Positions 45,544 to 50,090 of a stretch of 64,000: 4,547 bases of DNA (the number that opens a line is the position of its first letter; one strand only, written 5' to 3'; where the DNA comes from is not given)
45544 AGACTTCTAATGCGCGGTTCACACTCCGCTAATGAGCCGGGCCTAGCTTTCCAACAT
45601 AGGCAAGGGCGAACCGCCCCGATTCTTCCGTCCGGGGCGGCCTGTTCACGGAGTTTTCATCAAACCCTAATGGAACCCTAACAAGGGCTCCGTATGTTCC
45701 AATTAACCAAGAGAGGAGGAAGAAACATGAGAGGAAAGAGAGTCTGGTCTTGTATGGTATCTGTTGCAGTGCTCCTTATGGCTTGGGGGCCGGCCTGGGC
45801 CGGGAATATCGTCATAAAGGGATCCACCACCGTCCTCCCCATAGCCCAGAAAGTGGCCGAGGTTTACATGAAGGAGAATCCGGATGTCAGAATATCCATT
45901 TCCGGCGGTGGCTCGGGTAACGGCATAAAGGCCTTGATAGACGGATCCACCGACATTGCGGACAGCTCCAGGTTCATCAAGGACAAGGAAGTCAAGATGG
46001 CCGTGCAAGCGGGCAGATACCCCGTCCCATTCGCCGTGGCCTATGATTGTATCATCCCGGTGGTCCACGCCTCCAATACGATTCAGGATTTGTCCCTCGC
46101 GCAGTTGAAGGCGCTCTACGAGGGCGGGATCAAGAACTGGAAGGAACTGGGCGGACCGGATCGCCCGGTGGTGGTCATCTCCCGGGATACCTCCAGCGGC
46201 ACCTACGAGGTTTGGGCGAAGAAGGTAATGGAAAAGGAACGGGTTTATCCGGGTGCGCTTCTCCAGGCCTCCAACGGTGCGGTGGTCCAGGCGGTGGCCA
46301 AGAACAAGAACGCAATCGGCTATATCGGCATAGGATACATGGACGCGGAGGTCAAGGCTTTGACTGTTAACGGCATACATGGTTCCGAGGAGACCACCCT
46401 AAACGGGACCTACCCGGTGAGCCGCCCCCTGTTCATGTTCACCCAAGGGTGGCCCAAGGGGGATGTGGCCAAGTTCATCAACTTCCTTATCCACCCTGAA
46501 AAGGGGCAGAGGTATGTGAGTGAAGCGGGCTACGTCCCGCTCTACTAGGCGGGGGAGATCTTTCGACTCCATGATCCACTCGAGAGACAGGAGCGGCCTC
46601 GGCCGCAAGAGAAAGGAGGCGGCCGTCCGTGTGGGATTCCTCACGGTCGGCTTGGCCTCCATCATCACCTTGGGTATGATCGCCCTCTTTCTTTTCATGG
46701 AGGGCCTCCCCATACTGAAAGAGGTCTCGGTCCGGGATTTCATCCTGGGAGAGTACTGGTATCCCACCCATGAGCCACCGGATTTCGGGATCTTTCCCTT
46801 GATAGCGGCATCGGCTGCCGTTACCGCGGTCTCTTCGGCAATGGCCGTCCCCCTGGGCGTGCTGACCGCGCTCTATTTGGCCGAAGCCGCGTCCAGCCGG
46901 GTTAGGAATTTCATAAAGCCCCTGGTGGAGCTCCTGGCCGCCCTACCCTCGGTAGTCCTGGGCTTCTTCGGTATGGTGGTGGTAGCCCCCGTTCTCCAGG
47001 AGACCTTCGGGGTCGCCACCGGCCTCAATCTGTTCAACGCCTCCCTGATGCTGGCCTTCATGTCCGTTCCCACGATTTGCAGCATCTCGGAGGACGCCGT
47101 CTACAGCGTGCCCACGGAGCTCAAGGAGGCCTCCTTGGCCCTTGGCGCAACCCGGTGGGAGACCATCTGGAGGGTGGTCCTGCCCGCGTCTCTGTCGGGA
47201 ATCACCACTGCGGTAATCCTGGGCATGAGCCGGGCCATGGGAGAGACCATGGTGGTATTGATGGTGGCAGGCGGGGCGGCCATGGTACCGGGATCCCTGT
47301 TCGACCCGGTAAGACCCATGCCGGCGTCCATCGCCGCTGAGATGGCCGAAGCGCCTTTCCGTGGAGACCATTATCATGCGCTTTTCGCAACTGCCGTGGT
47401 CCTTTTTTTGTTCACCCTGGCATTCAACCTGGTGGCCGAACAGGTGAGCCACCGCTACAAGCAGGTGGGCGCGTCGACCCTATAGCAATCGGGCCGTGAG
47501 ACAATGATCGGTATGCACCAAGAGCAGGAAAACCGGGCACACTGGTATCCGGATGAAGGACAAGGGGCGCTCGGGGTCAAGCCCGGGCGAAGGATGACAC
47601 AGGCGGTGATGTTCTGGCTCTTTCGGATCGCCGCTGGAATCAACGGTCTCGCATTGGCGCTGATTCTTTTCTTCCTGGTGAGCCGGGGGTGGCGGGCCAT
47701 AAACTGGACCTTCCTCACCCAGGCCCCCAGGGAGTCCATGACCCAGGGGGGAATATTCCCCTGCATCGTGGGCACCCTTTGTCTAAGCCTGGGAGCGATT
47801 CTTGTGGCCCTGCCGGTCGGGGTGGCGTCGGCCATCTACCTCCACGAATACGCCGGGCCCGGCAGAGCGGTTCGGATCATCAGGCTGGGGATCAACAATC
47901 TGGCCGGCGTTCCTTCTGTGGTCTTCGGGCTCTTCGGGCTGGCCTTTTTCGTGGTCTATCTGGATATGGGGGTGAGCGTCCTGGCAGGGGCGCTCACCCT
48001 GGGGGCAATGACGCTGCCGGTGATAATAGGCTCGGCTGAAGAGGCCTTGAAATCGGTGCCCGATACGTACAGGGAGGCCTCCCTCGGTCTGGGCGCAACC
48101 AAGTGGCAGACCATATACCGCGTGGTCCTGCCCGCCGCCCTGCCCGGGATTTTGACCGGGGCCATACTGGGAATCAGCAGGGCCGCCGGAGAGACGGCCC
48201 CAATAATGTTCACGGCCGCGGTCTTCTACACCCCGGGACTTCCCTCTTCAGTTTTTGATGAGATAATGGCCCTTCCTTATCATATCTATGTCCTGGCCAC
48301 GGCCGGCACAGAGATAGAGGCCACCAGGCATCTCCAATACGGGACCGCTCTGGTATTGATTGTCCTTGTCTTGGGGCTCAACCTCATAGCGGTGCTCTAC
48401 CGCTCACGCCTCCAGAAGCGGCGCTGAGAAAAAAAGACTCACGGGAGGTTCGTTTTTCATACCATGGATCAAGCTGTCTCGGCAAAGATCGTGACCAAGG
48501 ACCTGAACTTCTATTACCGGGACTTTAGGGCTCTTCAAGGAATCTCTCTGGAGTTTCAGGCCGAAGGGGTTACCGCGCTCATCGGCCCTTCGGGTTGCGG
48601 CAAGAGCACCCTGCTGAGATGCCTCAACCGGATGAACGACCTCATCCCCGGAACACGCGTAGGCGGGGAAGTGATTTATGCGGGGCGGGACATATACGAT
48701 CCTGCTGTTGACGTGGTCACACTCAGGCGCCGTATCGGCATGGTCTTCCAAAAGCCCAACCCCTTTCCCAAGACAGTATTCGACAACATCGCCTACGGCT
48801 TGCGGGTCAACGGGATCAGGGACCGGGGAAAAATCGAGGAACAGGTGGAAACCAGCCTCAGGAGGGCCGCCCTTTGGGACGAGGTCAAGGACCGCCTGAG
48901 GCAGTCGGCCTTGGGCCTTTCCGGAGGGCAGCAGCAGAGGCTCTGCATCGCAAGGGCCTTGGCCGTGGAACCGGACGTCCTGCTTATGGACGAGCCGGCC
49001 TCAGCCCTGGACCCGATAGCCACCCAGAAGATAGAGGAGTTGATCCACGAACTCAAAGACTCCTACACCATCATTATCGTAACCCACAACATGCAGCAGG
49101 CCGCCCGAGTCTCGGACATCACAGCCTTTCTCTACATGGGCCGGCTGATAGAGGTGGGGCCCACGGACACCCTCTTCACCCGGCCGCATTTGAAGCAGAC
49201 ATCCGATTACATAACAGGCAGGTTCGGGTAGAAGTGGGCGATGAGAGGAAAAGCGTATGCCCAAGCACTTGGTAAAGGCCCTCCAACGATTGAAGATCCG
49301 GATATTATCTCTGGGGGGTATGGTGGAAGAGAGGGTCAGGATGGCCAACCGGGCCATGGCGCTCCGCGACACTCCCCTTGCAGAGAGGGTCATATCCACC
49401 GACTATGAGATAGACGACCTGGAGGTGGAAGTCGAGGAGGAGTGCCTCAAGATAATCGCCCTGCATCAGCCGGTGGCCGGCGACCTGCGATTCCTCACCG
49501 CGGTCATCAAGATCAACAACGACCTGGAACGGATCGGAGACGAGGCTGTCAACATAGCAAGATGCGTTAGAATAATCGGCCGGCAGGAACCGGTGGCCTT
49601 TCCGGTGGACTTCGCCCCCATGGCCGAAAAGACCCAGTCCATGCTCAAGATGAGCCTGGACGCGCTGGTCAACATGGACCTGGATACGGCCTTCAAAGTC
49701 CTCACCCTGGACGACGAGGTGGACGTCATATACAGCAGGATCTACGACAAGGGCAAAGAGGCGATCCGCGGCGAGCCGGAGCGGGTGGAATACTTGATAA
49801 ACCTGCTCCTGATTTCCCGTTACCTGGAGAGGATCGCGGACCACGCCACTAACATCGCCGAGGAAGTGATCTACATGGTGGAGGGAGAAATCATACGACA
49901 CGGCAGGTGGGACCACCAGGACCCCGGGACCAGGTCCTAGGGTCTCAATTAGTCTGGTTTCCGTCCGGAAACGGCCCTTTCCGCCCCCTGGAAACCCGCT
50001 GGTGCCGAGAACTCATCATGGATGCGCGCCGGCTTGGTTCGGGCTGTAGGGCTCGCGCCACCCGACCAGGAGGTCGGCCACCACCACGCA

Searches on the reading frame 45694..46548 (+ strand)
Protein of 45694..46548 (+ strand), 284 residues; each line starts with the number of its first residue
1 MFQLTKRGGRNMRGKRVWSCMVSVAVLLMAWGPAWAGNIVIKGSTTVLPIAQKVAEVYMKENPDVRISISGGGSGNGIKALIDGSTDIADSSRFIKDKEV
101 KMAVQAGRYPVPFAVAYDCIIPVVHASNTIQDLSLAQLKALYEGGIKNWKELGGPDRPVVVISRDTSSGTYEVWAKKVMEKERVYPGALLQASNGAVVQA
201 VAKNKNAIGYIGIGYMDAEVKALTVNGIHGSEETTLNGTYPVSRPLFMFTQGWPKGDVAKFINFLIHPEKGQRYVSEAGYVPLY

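Call 56: search_protein_families(library=pfam, proteins=[window:45694-46548:+], max_evalue=0.00001)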
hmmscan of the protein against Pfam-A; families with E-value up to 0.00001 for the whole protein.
window:45694-46548:+ (284 aa): 4 families
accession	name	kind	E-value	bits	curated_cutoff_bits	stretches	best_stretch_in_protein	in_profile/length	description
PF12849.12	PBP_like_2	-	4.4e-43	148.4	27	1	36-268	9-266/267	PBP superfamily domain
PF12727.12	PBP_like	-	1.7e-15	57.2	27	1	57-223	3-161/193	PBP superfamily domain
PF01547.30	SBP_bac_1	-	1.7e-08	35.3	26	1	49-269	8-304/307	Bacterial extracellular solute-binding protein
PF13531.11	SBP_bac_11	-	2.7e-06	27.8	25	1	49-215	11-162/227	Bacterial extracellular solute-binding protein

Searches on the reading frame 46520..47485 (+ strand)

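Call 56: search_protein_families(library=pfam, proteins=[window:46520-47485:+], max_evalue=0.00001)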
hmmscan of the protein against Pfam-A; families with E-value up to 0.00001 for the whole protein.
window:46520-47485:+ (321 aa): 1 family
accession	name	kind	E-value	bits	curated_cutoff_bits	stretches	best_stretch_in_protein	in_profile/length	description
PF00528.27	BPD_transp_1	-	4.4e-23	82.4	26.4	1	111-313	3-182/184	Binding-protein-dependent transport system inner membrane component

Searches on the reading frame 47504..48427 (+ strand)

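Call 56: search_protein_families(library=pfam, proteins=[window:47504-48427:+], max_evalue=0.00001)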
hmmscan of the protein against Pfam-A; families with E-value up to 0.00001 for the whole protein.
window:47504-48427:+ (307 aa): 1 family
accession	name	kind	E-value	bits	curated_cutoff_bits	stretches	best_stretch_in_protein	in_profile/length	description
PF00528.27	BPD_transp_1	-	9.8e-19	68.2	26.4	1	104-306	3-181/184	Binding-protein-dependent transport system inner membrane component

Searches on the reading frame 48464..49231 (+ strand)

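Call 56: search_protein_families(library=pfam, proteins=[window:48464-49231:+], max_evalue=0.00001)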
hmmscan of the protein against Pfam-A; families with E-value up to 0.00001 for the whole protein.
window:48464-49231:+ (255 aa): 4 families
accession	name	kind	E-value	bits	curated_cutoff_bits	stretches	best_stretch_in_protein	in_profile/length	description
PF00005.33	ABC_tran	-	7.9e-32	111.2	25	1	24-179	1-136/137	ABC transporter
PF13304.12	AAA_21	-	3.9e-13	50.6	27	1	135-210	221-300/304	AAA domain, putative AbiEii toxin, Type IV TA system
PF02463.25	SMC_N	-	2e-10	40.9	40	0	143-218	125-207/220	RecF/RecN/SMC N terminal domain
PF13476.12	AAA_23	-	3.4e-06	28.3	27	1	19-54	5-39/201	AAA domain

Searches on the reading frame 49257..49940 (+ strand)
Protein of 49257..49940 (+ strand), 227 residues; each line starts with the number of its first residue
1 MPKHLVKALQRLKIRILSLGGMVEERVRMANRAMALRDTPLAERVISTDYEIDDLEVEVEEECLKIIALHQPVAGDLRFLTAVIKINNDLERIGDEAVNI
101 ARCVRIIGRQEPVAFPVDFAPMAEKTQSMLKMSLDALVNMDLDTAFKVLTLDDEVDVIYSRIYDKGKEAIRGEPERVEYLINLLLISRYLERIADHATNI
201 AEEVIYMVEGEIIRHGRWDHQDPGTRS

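Call 56: search_protein_families(library=pfam, proteins=[window:49257-49940:+], max_evalue=0.00001)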
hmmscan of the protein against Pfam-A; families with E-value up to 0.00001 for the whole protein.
window:49257-49940:+ (227 aa): 1 family
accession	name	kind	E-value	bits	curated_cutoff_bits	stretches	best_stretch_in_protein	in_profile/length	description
PF01895.24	PhoU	-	1.5e-48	163.5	23.5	2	16-104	1-89/89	PhoU domain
